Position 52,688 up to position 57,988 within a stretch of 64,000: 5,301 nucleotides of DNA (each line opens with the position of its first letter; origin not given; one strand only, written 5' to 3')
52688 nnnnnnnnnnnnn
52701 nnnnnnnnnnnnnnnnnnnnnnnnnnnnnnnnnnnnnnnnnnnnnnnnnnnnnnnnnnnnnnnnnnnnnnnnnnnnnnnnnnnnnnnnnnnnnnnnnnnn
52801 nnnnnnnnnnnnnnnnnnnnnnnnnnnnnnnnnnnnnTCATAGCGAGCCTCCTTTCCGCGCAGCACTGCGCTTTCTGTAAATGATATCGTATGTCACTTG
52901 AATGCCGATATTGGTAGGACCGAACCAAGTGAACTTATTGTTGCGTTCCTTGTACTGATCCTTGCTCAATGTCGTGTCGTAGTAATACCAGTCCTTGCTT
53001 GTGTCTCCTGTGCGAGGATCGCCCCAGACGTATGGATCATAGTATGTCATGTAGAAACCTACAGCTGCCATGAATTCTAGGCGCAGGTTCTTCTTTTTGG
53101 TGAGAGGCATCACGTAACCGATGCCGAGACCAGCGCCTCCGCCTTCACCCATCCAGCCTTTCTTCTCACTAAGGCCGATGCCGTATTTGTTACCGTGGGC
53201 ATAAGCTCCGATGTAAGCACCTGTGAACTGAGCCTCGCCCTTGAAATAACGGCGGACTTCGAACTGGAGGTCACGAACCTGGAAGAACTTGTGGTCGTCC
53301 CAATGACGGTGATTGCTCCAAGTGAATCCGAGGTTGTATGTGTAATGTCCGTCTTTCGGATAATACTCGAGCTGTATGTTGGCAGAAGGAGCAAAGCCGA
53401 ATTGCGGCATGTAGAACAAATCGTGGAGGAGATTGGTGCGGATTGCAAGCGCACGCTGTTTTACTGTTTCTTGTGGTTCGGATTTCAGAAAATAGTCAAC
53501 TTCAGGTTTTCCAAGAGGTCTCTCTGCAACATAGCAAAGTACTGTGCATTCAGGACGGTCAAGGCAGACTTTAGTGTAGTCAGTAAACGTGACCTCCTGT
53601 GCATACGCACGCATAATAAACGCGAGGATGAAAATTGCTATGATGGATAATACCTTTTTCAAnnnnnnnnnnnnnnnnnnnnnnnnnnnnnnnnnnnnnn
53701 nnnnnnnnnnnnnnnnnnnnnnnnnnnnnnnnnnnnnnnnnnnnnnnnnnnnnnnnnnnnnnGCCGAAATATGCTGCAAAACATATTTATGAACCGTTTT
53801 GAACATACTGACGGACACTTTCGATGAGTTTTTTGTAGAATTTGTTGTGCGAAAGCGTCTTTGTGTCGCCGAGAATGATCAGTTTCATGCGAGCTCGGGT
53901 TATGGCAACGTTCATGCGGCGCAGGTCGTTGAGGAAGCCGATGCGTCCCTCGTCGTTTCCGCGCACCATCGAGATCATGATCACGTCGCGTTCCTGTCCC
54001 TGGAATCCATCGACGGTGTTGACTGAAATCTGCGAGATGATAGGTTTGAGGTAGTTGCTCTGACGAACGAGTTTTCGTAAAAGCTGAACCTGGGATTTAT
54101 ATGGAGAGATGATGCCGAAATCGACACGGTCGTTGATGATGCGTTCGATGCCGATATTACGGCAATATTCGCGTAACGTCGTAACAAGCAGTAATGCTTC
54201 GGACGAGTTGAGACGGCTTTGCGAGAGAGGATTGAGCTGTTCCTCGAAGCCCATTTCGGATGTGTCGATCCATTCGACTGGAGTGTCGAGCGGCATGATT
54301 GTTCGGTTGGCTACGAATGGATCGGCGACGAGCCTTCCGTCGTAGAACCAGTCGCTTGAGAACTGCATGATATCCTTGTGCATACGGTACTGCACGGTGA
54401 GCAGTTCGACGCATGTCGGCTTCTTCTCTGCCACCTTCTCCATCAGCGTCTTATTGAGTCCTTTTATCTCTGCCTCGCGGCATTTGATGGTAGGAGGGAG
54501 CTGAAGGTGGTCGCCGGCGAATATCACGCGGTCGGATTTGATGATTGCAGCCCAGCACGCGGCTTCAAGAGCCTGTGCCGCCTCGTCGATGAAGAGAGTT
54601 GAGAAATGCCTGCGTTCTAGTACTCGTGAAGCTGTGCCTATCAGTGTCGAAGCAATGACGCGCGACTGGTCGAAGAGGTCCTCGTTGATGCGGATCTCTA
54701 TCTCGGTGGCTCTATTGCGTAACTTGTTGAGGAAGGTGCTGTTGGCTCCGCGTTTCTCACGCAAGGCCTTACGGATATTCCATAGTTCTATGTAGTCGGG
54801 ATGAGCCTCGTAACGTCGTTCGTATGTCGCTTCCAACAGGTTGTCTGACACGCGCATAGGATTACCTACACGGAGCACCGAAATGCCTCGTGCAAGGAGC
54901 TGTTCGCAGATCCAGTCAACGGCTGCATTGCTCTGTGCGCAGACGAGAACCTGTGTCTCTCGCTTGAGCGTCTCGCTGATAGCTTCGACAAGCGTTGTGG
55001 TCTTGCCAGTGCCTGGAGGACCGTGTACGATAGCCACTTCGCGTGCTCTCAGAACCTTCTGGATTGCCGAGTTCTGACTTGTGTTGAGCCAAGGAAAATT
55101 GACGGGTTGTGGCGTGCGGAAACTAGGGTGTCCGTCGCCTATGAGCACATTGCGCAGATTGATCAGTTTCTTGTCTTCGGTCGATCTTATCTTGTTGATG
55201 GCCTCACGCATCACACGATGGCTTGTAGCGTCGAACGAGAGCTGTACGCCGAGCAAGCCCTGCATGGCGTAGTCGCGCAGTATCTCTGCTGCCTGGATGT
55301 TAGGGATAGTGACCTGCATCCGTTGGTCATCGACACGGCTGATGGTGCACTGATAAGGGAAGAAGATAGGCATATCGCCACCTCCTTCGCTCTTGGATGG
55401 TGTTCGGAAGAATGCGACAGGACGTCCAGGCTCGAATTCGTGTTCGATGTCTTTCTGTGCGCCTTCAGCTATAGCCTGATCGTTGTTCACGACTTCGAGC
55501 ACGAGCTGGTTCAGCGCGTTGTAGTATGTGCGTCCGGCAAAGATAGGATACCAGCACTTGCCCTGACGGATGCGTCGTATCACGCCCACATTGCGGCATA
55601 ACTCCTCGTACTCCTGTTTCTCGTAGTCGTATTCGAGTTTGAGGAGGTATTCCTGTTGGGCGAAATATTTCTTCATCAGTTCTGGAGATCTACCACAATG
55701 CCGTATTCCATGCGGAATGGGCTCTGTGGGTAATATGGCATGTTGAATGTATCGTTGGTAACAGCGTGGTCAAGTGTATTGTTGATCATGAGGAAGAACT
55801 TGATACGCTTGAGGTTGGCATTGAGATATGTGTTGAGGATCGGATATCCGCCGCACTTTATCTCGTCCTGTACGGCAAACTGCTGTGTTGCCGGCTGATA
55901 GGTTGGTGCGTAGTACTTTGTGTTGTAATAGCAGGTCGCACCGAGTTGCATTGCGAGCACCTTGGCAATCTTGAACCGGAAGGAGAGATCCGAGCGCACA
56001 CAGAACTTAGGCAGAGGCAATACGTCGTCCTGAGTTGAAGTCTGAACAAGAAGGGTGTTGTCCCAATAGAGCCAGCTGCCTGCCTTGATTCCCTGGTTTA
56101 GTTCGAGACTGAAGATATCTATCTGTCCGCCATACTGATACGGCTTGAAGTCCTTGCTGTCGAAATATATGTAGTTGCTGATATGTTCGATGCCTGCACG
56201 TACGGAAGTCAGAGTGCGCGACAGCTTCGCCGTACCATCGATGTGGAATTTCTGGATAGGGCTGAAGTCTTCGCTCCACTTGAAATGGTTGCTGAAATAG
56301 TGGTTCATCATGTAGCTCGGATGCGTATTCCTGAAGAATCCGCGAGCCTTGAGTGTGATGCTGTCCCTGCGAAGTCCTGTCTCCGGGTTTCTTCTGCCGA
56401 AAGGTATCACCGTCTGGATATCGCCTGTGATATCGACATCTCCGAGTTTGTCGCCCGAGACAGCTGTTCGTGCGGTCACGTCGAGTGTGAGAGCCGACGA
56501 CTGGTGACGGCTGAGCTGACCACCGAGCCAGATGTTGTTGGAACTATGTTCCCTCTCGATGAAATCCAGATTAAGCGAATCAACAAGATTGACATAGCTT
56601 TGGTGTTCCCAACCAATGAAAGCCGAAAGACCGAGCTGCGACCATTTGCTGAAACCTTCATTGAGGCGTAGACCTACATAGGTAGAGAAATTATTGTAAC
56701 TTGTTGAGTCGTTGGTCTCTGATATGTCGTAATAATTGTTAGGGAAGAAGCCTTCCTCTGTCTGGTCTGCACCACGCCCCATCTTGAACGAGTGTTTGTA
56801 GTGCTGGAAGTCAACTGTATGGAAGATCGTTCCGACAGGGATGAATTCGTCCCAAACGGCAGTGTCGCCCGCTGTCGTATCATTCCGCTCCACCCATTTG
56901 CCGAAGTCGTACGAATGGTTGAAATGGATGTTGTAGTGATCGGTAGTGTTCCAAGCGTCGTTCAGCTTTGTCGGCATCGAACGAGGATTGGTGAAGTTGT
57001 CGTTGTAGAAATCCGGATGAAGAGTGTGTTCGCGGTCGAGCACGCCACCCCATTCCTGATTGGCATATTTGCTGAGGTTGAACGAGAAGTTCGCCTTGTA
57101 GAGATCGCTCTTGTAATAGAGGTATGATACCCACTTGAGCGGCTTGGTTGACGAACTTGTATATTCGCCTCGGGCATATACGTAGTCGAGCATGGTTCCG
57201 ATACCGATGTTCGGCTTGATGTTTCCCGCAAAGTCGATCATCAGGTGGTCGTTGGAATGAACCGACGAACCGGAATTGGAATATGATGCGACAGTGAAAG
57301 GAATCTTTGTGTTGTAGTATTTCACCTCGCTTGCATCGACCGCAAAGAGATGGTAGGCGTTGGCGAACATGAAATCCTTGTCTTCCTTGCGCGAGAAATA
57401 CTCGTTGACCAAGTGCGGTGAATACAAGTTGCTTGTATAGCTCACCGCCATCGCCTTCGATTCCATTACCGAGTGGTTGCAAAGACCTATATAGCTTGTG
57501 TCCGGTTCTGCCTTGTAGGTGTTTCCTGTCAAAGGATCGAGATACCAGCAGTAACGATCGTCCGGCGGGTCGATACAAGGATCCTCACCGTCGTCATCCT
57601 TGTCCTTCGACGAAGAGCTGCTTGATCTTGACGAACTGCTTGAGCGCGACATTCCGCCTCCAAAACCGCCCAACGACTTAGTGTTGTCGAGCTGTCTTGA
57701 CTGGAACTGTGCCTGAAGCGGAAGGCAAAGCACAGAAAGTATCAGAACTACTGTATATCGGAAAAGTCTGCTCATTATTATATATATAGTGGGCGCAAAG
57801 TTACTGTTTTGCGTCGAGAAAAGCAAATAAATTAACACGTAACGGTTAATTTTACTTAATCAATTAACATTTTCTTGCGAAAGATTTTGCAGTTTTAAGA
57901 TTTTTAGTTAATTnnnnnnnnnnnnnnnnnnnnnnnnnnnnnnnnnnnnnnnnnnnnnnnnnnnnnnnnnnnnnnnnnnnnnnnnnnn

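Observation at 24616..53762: Giant 14-gene type V pilus-like locus: a DUF3575-like barrel plus 12 fimbrillin-superfamily lipoprotein paralogues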

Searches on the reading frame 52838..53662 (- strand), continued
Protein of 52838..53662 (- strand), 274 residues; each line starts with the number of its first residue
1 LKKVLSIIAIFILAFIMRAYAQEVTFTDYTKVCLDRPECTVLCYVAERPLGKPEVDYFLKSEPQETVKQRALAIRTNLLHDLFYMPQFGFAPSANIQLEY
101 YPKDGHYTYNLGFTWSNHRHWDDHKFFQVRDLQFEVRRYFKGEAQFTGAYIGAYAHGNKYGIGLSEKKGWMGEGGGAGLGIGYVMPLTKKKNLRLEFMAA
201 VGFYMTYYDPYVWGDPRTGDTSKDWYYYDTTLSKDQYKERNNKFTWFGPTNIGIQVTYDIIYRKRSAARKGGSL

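Call 104: find_related_loci(query=A3, collection=genome_contigs, flank=10000)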
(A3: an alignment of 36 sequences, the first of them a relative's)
Query A3 (467 aa) in genome_contigs; peptide patterns used: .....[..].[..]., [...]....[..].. (x = any residue, [..] = any of these).
253 stretches matched a pattern; 203 encode a relative of the query (tblastn E <= 1e-3); the best 80 are kept; 80 distinct loci.
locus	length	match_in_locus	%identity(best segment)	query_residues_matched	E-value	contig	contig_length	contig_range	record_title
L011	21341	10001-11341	64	24-467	0e+0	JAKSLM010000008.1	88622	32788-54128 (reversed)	MAG: Bacteroidaceae bacterium isolate Horse_feces99 MAG099_8, whole genome shotgun sequence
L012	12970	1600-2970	63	1-459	0e+0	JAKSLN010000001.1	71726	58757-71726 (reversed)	MAG: Bacteroidaceae bacterium isolate Horse_feces100 MAG100_1, whole genome shotgun sequence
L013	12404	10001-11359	60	3-459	0e+0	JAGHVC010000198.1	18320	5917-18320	MAG: Candidatus Minthosoma caballi isolate E5_9 c_000001496505, whole genome shotgun sequence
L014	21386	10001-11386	60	8-460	0e+0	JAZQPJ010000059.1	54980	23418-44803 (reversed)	MAG: Bacteroidales bacterium isolate T1900045239_TH20190009.MAGScoT_cleanbin_000033 SGB_5509_k141_1910878, whole genome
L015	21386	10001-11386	59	1-458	7e-174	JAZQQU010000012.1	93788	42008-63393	MAG: Bacteroidales bacterium isolate T1900045235_TH20190005.MAGScoT_cleanbin_000023 SGB_5435_k141_2536058, whole genome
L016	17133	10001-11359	58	9-459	8e-172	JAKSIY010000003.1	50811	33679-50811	MAG: Bacteroidaceae bacterium isolate Horse_feces33 MAG033_3, whole genome shotgun sequence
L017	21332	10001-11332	55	15-459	2e-166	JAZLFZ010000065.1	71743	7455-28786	MAG: Bacteroidaceae bacterium isolate T1900045001_TA20190063.MAGScoT_cleanbin_000021 SGB_4297_k141_1029644, whole genome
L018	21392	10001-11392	59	3-467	6e-169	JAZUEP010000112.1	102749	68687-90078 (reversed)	MAG: Bacteroidales bacterium isolate T1900045298_TH20190068.MAGScoT_cleanbin_000007 SGB_6119_k141_358592, whole genome s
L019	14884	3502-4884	53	3-459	1e-162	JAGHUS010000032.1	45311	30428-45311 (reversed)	MAG: Bacteroidales bacterium isolate E4_MB2_73 c_000000190546, whole genome shotgun sequence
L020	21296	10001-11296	53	29-467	4e-158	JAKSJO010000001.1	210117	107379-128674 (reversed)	MAG: Bacteroidales bacterium isolate Horse_feces49 MAG049_1, whole genome shotgun sequence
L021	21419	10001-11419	50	5-467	1e-147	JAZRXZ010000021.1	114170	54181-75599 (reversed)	MAG: Bacteroidales bacterium isolate T1900044950_TA20190003.MAGScoT_cleanbin_000070 SGB_3601_k141_519909, whole genome s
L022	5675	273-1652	51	7-467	2e-146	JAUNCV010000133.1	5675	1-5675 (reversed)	MAG: Bacteroidales bacterium isolate S22M_St_48 NODE_6905_length_5675_cov_5.048577, whole genome shotgun sequence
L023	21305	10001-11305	52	33-467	8e-143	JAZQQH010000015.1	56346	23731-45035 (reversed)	MAG: Bacteroidales bacterium isolate T1900045236_TH20190006.MAGScoT_cleanbin_000041 SGB_5476_k141_2069936, whole genome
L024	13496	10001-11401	49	6-465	2e-141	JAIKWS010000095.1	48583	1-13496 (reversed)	MAG: Prevotella sp. isolate RUI435 k141_15804789_flag=0_multi=14.9685_len=48583, whole genome shotgun sequence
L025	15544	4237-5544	49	33-467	4e-141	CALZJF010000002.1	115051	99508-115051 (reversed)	MAG: uncultured Bacteroidales bacterium isolate SRR3178347_bin.43_metaWRAP_v1.3_MAG genome assembly, contig: ERZ8974935.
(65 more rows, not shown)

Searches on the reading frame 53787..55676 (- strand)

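Call 11: search_protein_families(library=pfam, proteins=[window:53787-55676:-], max_evalue=0.001)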
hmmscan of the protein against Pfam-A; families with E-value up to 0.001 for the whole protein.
window:53787-55676:- (629 aa): 16 families
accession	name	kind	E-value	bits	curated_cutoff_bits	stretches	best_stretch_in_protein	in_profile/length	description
PF13087.12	AAA_12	-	1.2e-54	185.3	27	1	407-605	1-194/195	AAA domain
PF13086.12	AAA_11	-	1.3e-50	173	27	2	197-315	2-136/257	AAA domain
PF13604.12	AAA_30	-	1.3e-12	48.3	27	1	197-259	2-65/191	AAA domain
PF13245.12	AAA_19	-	7.2e-10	39.6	25.1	1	201-396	1-132/134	AAA domain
PF01443.25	Viral_helicase1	-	2.6e-09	37.7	21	0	353-418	55-122/228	Viral superfamily 1 RNA helicase core domain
PF13191.12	AAA_16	-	8.4e-06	26.8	32.6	1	204-329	15-104/167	AAA ATPase domain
PF13401.12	AAA_22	-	4e-05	24.4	27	0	212-261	5-55/130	AAA domain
PF00580.27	UvrD-helicase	-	4.2e-05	23.8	23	1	197-374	1-111/271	UvrD/REP helicase N-terminal domain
PF25199.1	nSTAND_NTPase5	-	6.6e-05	23.2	34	1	209-283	38-115/145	Novel STAND NTPase 5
PF05127.21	NAT10_TcmA_helicase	-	6.8e-05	23.2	22.7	0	217-291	2-58/176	RNA cytidine acetyltransferase NAT10/TcmA, helicase domain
PF20720.3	nSTAND3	-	0.00011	22.4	27.2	1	199-249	4-54/155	Novel STAND NTPase 3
PF00270.35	DEAD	-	0.00036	20.8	26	0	200-265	3-70/167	DEAD/DEAH box helicase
PF04851.21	ResIII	-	0.00037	20.9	22.5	0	197-254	4-67/164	Type III restriction enzyme, res subunit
PF13481.12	AAA_25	-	0.00058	20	27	0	197-233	18-54/195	AAA domain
PF02602.20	HEM4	-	0.00068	19.3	27.5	0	205-270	81-145/231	Uroporphyrinogen-III synthase HemD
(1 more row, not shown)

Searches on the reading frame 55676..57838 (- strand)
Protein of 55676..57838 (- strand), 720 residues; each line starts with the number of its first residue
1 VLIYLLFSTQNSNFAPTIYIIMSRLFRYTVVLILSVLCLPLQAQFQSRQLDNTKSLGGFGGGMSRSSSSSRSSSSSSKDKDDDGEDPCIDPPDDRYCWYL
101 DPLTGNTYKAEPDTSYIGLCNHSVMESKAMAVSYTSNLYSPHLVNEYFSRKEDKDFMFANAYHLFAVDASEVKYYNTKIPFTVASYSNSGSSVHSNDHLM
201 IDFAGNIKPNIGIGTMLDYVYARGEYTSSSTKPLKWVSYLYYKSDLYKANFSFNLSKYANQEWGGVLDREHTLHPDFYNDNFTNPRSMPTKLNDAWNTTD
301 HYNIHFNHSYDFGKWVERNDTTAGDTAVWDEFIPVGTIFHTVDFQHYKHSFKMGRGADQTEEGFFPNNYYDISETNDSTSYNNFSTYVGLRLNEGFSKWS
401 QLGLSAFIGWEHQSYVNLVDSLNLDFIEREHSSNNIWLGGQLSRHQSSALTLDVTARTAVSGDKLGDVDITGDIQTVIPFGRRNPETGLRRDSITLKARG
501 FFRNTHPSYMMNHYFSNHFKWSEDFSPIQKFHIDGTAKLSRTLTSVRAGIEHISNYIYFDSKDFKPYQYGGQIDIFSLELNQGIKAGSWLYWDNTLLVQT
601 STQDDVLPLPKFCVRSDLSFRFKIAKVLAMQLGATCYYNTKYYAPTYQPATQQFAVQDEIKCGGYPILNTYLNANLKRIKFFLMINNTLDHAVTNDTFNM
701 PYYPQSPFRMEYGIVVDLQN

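Call 11: search_protein_families(library=pfam, proteins=[window:55676-57838:-], max_evalue=0.001)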
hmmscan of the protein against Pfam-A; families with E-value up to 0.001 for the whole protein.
window:55676-57838:- (720 aa): 1 family
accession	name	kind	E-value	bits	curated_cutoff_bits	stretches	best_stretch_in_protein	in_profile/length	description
PF14121.12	Porin_10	-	7.8e-145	484.4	27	1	96-718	3-595/597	Putative porin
